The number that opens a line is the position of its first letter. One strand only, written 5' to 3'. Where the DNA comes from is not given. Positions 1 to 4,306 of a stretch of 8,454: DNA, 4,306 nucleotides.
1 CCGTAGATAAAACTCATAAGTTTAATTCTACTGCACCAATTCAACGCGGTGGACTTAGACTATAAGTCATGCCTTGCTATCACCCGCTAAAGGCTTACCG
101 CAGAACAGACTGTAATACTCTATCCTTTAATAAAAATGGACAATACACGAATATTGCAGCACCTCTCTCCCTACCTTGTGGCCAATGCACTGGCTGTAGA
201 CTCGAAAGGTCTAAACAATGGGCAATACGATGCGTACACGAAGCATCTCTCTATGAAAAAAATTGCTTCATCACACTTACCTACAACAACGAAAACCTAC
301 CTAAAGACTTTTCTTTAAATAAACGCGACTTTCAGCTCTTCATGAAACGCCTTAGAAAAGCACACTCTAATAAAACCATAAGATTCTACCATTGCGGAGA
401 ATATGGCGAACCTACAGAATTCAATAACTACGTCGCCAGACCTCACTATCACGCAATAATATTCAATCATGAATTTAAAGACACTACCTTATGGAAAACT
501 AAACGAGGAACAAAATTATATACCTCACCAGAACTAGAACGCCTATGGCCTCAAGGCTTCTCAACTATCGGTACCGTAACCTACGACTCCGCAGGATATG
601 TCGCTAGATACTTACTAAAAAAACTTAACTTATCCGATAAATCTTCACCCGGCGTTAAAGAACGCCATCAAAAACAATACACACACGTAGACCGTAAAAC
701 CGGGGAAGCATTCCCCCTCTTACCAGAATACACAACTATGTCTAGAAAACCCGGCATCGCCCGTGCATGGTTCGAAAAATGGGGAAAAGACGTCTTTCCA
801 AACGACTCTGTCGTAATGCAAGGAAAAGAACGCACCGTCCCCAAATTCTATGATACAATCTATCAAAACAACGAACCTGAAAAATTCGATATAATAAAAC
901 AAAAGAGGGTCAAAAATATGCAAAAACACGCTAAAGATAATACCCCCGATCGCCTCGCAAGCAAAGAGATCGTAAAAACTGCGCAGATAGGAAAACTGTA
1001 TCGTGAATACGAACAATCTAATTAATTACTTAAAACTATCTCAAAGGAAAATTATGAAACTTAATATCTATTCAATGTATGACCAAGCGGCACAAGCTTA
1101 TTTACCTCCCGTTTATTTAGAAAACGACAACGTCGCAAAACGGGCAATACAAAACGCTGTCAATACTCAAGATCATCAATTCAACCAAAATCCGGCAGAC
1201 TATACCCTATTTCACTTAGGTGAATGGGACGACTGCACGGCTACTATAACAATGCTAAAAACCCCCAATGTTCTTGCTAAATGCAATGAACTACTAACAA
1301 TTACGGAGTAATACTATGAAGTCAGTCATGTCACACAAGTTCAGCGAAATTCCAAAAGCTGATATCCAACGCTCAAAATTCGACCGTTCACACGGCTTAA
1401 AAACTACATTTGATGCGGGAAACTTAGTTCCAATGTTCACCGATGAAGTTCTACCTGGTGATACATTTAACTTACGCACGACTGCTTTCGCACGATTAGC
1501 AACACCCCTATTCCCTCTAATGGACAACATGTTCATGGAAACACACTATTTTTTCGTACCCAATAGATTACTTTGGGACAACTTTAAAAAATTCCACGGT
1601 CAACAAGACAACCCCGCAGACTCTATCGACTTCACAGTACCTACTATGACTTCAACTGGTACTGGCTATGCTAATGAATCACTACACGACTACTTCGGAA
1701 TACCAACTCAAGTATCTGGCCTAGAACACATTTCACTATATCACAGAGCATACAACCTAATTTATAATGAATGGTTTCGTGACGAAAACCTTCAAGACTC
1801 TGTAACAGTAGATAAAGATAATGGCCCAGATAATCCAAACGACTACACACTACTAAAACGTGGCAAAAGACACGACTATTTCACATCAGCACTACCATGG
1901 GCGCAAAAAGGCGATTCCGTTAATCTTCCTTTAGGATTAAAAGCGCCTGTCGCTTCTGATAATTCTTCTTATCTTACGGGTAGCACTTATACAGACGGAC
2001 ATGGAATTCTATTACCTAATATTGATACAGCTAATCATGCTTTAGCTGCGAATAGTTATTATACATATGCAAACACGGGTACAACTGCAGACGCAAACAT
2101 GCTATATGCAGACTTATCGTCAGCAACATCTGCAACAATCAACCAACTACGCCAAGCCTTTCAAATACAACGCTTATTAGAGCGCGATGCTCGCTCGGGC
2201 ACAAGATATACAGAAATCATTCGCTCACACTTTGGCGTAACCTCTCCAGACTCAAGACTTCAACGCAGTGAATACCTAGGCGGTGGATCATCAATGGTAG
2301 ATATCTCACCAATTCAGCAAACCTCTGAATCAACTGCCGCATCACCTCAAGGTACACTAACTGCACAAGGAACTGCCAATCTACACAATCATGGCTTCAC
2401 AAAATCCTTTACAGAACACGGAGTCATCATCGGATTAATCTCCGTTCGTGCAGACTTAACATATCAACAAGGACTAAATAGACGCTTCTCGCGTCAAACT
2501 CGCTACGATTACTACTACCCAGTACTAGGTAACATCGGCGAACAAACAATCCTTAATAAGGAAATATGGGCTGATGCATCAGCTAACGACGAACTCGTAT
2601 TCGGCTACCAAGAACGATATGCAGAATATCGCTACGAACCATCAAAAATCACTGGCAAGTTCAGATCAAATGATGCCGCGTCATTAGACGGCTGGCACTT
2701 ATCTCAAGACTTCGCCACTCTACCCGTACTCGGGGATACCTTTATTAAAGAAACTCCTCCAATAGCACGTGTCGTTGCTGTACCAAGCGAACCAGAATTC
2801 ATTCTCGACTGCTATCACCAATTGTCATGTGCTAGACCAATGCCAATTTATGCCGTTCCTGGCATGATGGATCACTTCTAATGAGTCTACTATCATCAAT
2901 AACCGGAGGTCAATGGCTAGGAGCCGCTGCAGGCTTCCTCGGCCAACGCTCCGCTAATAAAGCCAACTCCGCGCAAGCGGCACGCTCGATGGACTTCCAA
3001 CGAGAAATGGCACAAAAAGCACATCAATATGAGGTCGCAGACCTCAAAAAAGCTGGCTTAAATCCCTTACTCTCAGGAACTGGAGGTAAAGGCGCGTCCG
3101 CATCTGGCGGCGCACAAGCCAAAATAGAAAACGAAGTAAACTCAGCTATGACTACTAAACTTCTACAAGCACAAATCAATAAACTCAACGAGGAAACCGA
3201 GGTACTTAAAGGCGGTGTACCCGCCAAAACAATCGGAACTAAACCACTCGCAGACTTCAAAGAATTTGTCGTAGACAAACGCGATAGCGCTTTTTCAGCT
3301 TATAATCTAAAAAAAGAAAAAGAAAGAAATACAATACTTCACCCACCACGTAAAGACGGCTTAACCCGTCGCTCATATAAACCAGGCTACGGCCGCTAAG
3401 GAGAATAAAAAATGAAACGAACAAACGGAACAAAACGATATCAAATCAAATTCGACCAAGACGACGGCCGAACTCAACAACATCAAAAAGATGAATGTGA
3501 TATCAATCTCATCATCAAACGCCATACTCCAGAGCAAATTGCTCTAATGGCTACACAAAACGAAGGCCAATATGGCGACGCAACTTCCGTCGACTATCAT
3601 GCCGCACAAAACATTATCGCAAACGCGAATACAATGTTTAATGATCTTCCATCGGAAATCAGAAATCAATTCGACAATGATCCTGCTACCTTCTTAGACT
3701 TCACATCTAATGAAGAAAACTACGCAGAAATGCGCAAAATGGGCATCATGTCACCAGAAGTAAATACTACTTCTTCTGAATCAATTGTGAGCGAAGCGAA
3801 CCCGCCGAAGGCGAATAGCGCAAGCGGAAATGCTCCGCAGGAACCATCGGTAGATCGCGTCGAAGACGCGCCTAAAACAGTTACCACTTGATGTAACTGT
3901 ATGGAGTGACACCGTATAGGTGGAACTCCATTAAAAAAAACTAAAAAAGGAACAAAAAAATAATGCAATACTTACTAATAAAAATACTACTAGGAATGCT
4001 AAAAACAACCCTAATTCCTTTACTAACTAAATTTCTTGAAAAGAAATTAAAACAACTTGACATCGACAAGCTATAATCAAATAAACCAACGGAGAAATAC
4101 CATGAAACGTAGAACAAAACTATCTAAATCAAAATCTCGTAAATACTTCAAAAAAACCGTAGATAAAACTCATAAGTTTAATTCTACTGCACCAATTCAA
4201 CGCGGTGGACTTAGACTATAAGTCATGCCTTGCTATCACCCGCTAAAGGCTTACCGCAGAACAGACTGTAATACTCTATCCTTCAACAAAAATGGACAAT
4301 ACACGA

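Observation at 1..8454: Head-to-tail heterodimer (or longer array) of two distinct gokushovirus genomes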

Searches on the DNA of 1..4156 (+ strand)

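Call 7: search_dna_similar(query=window:1-4156:+, collection=phages, mode=near, max_rows=25)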
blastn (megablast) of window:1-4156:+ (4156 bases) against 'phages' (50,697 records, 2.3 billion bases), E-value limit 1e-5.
Records with a match: 2; places in all: 2; records where one place covers at least 80% of the query: 0.
Best place of each record, by identity: 90-95% 2.
By first word of the organism name: Microviridae 2.
By host as written in the record: Ciona robusta 2.
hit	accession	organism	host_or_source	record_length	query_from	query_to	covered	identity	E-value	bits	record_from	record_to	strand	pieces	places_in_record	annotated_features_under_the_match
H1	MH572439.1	Microviridae sp.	Ciona robusta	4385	2121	2170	1%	92.0%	3e-9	71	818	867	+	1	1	major capsid protein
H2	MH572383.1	Microviridae sp.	Ciona robusta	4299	439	476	1%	94.7%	7e-6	60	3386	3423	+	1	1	replication initiator protein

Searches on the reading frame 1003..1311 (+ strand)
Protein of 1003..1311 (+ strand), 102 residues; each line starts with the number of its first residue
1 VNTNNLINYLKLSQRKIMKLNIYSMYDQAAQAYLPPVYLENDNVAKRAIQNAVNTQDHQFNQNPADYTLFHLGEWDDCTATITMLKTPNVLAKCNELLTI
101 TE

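Call 6: search_protein_families(library=pfam, proteins=[window:1003-1311:+], max_evalue=0.01)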
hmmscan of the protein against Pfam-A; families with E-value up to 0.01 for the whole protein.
window:1003-1311:+ (102 aa): 1 family
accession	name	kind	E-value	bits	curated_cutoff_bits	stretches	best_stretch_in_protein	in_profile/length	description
PF20577.3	Phage_ORF5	-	4e-24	84.4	27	1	22-95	1-74/75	Phage ORF5 protein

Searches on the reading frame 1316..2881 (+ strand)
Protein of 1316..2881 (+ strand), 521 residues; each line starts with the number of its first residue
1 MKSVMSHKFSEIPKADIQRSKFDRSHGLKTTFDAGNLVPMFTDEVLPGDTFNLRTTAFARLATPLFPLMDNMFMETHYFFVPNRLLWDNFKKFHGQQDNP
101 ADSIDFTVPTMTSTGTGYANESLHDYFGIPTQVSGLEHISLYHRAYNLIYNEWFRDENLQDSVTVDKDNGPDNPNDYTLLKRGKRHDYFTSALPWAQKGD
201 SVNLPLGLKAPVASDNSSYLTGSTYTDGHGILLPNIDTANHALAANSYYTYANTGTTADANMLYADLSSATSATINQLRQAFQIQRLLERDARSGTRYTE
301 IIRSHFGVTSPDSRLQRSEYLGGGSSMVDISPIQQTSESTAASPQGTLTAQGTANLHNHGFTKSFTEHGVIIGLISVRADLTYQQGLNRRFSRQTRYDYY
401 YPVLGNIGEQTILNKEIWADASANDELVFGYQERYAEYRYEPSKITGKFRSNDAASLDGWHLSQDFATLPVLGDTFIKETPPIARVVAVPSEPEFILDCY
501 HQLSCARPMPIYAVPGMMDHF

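Call 6: search_protein_families(library=pfam, proteins=[window:1316-2881:+], max_evalue=0.01)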
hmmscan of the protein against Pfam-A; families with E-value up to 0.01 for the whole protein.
window:1316-2881:+ (521 aa): 1 family
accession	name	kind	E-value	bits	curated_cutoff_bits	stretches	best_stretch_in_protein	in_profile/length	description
PF02305.22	Phage_F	-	7.2e-188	625.9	25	1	10-517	1-501/501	Capsid protein (F protein)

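Call 9: find_encoding_contigs(protein=window:1316-2881:+, flank=10000, max_places=10)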
Protein window:1316-2881:+ (521 aa): 16 contigs read that carry it; 10 places shown.
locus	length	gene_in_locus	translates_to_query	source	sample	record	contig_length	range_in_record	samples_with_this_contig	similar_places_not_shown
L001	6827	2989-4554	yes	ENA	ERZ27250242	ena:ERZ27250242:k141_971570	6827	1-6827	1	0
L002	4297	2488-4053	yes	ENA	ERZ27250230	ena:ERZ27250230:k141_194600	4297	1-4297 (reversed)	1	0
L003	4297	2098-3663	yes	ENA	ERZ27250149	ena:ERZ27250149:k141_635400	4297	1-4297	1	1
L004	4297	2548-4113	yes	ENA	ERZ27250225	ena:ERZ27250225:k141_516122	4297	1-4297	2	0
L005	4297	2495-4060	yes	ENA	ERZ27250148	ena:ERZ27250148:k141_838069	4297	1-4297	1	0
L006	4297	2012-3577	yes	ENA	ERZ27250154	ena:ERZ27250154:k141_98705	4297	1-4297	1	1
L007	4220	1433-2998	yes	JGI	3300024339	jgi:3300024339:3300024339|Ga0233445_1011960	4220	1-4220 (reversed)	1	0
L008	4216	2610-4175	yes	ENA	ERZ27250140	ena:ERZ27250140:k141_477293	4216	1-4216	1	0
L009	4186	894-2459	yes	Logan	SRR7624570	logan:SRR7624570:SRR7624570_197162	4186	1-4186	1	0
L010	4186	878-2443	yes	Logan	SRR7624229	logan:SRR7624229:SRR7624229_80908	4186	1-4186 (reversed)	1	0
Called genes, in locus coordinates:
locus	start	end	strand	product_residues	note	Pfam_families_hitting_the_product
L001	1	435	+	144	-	?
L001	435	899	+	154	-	-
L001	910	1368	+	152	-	PF09675:Chlamy_scaf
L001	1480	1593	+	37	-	-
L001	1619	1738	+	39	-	-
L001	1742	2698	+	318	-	PF23343:REP_ORF2-G2P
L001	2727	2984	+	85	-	PF20577:Phage_ORF5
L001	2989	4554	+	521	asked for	PF02305:Phage_F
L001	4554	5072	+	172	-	-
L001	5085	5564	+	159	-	PF09675:Chlamy_scaf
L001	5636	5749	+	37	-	-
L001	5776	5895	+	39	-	-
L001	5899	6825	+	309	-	?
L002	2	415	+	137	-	?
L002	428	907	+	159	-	PF09675:Chlamy_scaf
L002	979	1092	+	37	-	-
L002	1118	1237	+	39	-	-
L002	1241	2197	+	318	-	PF23343:REP_ORF2-G2P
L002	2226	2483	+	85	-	PF20577:Phage_ORF5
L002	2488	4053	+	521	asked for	PF02305:Phage_F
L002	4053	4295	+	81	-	?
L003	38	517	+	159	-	PF09675:Chlamy_scaf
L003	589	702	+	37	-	-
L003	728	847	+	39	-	-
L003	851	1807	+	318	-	PF23343:REP_ORF2-G2P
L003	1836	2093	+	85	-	PF20577:Phage_ORF5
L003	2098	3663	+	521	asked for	PF02305:Phage_F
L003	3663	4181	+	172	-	-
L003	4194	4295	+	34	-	?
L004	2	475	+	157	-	?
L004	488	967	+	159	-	PF09675:Chlamy_scaf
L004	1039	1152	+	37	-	-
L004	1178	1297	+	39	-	-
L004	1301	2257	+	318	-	PF23343:REP_ORF2-G2P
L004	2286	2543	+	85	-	PF20577:Phage_ORF5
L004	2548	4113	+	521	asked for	PF02305:Phage_F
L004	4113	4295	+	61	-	?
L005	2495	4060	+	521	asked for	PF02305:Phage_F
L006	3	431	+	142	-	?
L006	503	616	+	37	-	-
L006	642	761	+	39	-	-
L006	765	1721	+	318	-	PF23343:REP_ORF2-G2P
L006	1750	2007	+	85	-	PF20577:Phage_ORF5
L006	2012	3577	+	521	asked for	PF02305:Phage_F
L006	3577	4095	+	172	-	-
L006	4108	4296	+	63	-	?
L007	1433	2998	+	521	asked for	PF02305:Phage_F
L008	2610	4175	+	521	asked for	PF02305:Phage_F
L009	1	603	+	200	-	?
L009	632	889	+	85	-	PF20577:Phage_ORF5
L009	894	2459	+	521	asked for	PF02305:Phage_F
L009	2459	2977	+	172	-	-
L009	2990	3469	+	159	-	PF09675:Chlamy_scaf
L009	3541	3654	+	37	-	-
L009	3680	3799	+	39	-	-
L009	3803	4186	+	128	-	?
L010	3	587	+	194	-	?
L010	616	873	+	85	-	PF20577:Phage_ORF5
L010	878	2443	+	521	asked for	PF02305:Phage_F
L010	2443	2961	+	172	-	-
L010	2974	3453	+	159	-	PF09675:Chlamy_scaf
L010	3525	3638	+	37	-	-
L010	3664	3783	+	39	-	-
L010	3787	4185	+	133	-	?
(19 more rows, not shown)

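Call 29: search_dna_similar(query=window:1316-2881:+, collection=phages, mode=protein, max_rows=12)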
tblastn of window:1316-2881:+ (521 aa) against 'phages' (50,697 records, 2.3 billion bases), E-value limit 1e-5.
Records with a match: 3763; places in all: 3807; records where one place covers at least 80% of the query: 3311.
Best place of each record, by identity: 60-80% 96; <60% 3667.
By first word of the organism name: bajarodmic 1130; Microviridae 989; Dulem 436; Microvirus 183; Dipodfec 121; Capybara 120; Blackfly 107; Gokushovirus 88; Tortoise 85; Sigmofec 77; and 31 more.
By host as written in the record: - 1438; Peromyscus fraterculus 559; Ciona robusta 248; Varecia variegata 204; porcine 122; Hydrochoerus hydrochaeris 120; Homo sapiens 117; Austrosimulium ungulatum 107; and 52 more.
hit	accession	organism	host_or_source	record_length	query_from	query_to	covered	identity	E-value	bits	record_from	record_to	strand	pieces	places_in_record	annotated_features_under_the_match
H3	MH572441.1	Microviridae sp.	Ciona robusta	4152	1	521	100%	66.0%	0e+0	736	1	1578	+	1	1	major capsid protein | nonstructural protein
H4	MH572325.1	Microviridae sp.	Ciona robusta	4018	1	521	100%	65.3%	0e+0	702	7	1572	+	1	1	major capsid protein | DNA pilot protein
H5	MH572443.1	Microviridae sp.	Ciona robusta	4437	1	521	100%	65.1%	0e+0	708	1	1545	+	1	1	major capsid protein | nonstructural protein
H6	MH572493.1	Microviridae sp.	Ciona robusta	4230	1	521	100%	64.8%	0e+0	709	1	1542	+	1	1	major capsid protein | nonstructural protein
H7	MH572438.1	Microviridae sp.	Ciona robusta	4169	1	521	100%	64.1%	0e+0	696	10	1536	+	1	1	major capsid protein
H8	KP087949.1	Eel River basin pequenovirus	cold methane seep sediment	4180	3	521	100%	64.3%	0e+0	711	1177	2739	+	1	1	putative major capsid protein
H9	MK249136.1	Blackfly microvirus SF02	Austrosimulium ungulatum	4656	1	521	100%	63.9%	0e+0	695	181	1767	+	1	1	major capsid protein | DNA pilot protein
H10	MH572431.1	Microviridae sp.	Ciona robusta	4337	1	521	100%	63.8%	0e+0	704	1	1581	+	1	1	major capsid protein | nonstructural protein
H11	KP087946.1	Eel River basin pequenovirus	cold methane seep sediment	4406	2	521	100%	63.8%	0e+0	672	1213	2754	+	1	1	putative major capsid protein | putative nonstructural protein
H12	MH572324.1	Microviridae sp.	Ciona robusta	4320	1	521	100%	63.6%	0e+0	701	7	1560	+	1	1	major capsid protein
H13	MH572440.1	Microviridae sp.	Ciona robusta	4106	1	521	100%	63.5%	0e+0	659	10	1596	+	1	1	major capsid protein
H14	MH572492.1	Microviridae sp.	Ciona robusta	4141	1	521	100%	63.4%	0e+0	689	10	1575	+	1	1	major capsid protein | DNA pilot protein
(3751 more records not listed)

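Call 39: find_related_loci(query=window:1316-2881:+, collection=genome_contigs, flank=10000)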
Query window:1316-2881:+ (521 aa) in genome_contigs; peptide patterns used: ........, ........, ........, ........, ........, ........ (x = any residue, [..] = any of these).
53 stretches matched a pattern; 35 encode a relative of the query (tblastn E <= 1e-3); 35 distinct loci.
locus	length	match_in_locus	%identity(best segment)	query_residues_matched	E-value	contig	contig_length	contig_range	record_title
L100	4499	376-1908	61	1-521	0e+0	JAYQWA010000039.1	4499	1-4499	MAG: Gammaproteobacteria bacterium isolate SD9010_S4_maxbin_bins.tsv.048 NODE_14245_length_4499_cov_9.365887, whole geno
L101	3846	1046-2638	60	2-521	0e+0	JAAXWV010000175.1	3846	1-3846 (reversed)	MAG: Candidatus Roizmanbacteria bacterium isolate W9_Combined_metabat2_043 W9_Combined_metabat2_043_NODE_19738, whole ge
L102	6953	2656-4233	60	1-521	0e+0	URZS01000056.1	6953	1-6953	uncultured Veillonella sp. isolate UMGS1506 genome assembly, contig: NODE_2970_length_6953_cov_4.218324, whole genome sh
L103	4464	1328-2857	60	2-521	0e+0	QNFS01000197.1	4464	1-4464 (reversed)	MAG: Gammaproteobacteria bacterium isolate B36_G6 B36_Guay6_scaffold_28277, whole genome shotgun sequence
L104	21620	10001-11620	59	1-521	0e+0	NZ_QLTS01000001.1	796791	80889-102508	Phascolarctobacterium faecium DSM 14760 Ga0215641_101, whole genome shotgun sequence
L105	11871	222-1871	57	1-521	0e+0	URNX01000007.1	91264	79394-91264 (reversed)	uncultured bacterium isolate UMGS1182 genome assembly, contig: NODE_17_length_91264_cov_20.055907, whole genome shotgun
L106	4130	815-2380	61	1-521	0e+0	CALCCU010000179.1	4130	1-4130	MAG TPA_asm: uncultured Gammaproteobacteria bacterium isolate ERR257714_bin.107_CONCOCT_v1.1_MAG genome assembly, contig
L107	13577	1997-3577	59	2-521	0e+0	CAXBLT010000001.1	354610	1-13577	MAG TPA_asm: uncultured Gammaproteobacteria bacterium isolate ERR2762121_binner13_Refined_69 genome assembly, contig: ER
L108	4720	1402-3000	59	1-521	0e+0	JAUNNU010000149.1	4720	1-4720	MAG: Bacteroidia bacterium isolate S33M_St_15 NODE_10063_length_4720_cov_7.317685, whole genome shotgun sequence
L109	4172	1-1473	58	33-521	0e+0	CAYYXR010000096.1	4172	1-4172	MAG TPA_asm: uncultured Rhodobacterales bacterium isolate SRP134809_co1_608 genome assembly, contig: NODE_43412_length_4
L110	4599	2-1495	58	26-521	0e+0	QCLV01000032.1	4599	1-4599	Prochlorococcus sp. AG-418-F08 Ga0171918_132, whole genome shotgun sequence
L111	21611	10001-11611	53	3-521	0e+0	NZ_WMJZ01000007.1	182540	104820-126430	Intestinirhabdus alba strain BIT-B35 Scaffold7, whole genome shotgun sequence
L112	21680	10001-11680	51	2-521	0e+0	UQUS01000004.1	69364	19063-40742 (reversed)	uncultured Sutterella sp. isolate UMGS662 genome assembly, contig: NODE_222_length_69364_cov_5.763780, whole genome shot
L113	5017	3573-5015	57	1-487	0e+0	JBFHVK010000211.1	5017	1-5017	MAG: Gammaproteobacteria bacterium isolate Mix_sand09.2021.07.G.48 k141_2800252_length_5017_cov_70.0144, whole genome sh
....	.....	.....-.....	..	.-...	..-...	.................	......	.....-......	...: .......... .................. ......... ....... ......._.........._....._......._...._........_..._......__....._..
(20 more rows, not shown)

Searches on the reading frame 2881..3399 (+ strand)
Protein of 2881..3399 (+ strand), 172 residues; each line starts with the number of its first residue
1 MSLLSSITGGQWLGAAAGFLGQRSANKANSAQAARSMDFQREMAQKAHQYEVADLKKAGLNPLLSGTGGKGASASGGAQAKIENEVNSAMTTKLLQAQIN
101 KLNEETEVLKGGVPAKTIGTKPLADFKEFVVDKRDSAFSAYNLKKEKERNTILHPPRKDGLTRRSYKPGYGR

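Call 6: search_protein_families(library=pfam, proteins=[window:2881-3399:+], max_evalue=0.01)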
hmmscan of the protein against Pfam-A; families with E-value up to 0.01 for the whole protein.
window:2881-3399:+ (172 aa): 0 families

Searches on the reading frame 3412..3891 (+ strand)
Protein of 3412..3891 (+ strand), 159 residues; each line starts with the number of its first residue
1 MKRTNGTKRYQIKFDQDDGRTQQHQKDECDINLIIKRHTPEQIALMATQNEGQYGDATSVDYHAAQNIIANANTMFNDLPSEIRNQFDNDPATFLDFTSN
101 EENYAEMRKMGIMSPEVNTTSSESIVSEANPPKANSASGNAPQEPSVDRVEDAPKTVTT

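Call 6: search_protein_families(library=pfam, proteins=[window:3412-3891:+], max_evalue=0.01)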
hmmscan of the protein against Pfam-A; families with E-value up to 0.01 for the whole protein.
window:3412-3891:+ (159 aa): 1 family
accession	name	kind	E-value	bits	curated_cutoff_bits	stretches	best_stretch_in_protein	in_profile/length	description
PF09675.16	Chlamy_scaf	-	1.6e-31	109.7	25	1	5-132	6-129/134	Chlamydia-phage Chp2 scaffold (Chlamy_scaf)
